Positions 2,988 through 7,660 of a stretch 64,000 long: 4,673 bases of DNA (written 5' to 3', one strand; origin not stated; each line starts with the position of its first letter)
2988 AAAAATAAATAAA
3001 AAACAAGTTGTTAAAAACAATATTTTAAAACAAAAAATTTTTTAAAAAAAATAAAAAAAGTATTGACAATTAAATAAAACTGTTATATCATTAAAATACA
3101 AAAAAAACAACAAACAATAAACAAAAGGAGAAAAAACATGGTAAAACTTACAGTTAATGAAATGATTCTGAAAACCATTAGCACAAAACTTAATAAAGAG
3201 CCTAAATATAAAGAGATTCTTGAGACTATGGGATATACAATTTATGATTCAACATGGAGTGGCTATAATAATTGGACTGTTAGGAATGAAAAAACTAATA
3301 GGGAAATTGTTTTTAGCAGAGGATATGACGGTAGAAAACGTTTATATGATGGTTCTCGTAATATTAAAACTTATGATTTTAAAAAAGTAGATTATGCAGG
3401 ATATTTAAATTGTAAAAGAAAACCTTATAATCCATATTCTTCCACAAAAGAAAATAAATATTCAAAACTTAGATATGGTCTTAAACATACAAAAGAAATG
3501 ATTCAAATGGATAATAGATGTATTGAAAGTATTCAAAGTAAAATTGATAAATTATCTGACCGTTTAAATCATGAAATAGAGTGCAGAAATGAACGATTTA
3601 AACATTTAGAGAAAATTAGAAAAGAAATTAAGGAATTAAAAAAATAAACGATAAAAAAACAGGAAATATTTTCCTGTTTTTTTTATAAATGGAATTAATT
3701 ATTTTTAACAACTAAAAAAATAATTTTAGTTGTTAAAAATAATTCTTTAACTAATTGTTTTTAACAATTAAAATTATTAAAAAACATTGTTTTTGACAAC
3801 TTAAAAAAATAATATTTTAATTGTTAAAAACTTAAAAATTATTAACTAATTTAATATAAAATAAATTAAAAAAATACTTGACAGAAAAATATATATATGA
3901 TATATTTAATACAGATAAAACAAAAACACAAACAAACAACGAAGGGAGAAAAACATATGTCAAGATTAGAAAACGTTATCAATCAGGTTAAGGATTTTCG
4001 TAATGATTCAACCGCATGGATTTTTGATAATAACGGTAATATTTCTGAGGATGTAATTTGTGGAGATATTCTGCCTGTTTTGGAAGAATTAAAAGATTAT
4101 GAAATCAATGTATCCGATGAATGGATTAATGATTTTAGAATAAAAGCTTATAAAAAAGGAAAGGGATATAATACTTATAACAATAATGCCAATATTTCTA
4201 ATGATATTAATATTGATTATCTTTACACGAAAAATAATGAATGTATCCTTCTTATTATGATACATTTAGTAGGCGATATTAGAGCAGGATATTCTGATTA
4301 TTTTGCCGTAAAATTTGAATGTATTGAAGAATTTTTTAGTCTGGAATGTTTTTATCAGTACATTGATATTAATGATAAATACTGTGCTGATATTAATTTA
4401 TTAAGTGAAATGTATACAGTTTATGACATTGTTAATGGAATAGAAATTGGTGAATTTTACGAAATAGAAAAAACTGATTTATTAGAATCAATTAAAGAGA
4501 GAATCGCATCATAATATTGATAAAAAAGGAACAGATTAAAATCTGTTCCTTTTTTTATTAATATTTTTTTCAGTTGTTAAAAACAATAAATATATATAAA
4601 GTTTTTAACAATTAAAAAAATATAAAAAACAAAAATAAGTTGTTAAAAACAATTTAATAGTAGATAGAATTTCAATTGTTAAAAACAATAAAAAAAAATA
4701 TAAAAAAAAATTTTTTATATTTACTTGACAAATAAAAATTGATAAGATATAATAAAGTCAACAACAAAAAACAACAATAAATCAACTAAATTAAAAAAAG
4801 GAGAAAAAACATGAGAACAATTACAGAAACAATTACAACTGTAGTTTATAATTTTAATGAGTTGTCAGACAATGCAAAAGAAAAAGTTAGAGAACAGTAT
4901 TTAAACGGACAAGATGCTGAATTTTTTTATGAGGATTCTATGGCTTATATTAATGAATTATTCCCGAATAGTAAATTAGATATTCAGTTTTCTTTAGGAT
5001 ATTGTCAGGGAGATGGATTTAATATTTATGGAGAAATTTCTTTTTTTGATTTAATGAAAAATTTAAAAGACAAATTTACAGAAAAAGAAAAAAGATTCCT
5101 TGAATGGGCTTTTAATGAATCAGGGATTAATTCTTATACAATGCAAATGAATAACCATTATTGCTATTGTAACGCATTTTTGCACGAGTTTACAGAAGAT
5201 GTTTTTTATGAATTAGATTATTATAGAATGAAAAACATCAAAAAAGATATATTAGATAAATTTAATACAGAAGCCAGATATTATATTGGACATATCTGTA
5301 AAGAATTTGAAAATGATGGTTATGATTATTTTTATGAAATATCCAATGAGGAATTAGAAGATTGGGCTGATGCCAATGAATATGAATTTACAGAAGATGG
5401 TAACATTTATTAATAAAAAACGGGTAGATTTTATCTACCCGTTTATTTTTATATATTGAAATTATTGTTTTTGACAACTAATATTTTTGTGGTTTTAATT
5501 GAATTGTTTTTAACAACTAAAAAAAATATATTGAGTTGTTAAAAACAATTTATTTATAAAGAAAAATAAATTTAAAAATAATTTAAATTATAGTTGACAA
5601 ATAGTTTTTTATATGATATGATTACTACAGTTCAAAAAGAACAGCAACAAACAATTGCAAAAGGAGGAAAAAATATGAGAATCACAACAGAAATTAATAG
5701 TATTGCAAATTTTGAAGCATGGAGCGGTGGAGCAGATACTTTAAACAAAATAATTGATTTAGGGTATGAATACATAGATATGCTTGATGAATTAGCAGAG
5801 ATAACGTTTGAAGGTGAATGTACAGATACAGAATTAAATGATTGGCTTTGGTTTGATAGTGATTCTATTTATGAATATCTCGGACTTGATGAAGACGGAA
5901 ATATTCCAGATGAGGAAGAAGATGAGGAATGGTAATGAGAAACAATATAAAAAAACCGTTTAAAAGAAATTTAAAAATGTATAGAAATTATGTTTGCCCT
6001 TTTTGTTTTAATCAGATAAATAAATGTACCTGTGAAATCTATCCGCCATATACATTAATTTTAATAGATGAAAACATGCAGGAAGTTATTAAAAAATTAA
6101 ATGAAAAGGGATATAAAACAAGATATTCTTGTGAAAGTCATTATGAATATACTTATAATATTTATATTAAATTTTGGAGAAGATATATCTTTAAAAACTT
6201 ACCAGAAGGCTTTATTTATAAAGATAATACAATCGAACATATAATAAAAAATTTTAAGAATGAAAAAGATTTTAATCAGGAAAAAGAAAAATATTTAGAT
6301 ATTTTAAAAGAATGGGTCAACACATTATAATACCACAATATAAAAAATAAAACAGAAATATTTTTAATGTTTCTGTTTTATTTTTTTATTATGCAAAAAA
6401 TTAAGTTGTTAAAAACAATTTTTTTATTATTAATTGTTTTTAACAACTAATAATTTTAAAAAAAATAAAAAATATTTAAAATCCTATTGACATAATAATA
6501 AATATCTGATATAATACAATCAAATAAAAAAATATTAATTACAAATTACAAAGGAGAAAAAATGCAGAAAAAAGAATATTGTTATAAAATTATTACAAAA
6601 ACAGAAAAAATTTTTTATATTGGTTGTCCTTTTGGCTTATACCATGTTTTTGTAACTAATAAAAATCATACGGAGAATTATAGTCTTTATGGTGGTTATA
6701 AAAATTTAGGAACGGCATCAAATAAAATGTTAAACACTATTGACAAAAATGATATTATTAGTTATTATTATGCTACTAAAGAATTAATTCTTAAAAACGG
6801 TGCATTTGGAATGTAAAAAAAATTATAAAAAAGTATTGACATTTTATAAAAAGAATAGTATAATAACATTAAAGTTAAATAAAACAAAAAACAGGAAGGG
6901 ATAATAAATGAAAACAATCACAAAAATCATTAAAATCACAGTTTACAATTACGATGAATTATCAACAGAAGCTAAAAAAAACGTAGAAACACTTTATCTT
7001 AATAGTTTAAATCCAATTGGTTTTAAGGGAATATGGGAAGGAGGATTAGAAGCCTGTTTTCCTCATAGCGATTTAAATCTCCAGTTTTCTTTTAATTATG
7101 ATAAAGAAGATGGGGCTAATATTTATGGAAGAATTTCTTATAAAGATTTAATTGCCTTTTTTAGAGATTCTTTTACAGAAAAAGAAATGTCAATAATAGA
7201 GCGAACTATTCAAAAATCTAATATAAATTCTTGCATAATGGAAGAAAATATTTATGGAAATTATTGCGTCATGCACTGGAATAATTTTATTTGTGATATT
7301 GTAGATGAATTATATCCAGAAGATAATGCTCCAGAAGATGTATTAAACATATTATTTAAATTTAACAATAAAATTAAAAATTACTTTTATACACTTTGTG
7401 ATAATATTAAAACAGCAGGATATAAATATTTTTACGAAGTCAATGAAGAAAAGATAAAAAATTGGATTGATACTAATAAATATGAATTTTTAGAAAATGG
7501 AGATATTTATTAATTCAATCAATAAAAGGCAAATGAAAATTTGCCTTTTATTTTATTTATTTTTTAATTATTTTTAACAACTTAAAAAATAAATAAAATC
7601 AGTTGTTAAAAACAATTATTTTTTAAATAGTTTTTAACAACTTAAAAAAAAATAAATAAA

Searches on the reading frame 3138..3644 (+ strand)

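Call 17: search_protein_families(library=phrogs, proteins=[window:3138-3644:+], max_evalue=0.001)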
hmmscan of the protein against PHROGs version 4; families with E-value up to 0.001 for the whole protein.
window:3138-3644:+ (169 aa): 0 families

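Call 67: search_protein_families(library=pfam, proteins=[window:3138-3644:+], max_evalue=0.01)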
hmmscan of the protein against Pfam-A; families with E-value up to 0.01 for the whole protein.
window:3138-3644:+ (169 aa): 2 families
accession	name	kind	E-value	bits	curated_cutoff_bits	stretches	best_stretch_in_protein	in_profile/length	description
PF24583.1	DUF7610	-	0.0017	19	27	1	111-168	12-69/79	Domain of unknown function (DUF7610)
PF06160.17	EzrA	-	0.0036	16.1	39.6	1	128-168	279-319/557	Septation ring formation regulator, EzrA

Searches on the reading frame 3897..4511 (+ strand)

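Call 17: search_protein_families(library=phrogs, proteins=[window:3897-4511:+], max_evalue=0.001)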
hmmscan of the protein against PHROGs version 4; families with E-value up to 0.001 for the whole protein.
window:3897-4511:+ (205 aa): 2 families
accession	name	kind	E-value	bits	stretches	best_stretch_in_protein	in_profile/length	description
phrog_15079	-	unknown function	3e-09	37.7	1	86-191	123-229/243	-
phrog_22029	-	unknown function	0.00068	20.3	1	67-156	68-158/231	-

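Call 67: search_protein_families(library=pfam, proteins=[window:3897-4511:+], max_evalue=0.01)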
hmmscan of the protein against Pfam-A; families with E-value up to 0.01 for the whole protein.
window:3897-4511:+ (205 aa): 0 families

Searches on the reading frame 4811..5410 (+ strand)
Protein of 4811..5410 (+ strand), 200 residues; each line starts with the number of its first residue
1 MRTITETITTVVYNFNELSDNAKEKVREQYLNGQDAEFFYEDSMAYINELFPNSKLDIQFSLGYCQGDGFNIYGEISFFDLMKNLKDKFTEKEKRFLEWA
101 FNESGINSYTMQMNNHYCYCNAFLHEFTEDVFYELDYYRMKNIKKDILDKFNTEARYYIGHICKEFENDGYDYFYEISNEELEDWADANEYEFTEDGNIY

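Call 17: search_protein_families(library=phrogs, proteins=[window:4811-5410:+], max_evalue=0.001)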
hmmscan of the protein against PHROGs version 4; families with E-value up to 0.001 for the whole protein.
window:4811-5410:+ (200 aa): 2 families
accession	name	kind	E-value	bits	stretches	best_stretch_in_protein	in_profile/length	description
phrog_5162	-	unknown function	8e-15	56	1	6-198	3-196/201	-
phrog_10310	-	unknown function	1e-06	29.7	1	6-200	4-211/212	-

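Call 67: search_protein_families(library=pfam, proteins=[window:4811-5410:+], max_evalue=0.01)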
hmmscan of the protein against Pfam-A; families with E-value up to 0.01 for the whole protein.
window:4811-5410:+ (200 aa): 0 families

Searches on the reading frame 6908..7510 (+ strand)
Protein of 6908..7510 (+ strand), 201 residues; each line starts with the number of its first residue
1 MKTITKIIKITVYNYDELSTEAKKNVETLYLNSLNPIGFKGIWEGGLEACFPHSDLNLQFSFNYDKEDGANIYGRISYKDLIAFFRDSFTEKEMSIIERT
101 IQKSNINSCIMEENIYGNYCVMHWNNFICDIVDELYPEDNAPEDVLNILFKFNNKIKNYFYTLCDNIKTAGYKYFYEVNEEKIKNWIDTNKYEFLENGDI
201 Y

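Call 17: search_protein_families(library=phrogs, proteins=[window:6908-7510:+], max_evalue=0.001)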
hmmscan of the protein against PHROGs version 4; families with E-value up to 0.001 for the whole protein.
window:6908-7510:+ (201 aa): 1 family
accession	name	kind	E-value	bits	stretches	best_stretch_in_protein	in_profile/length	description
phrog_5162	-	unknown function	3.9e-08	34.1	1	6-198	3-195/201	-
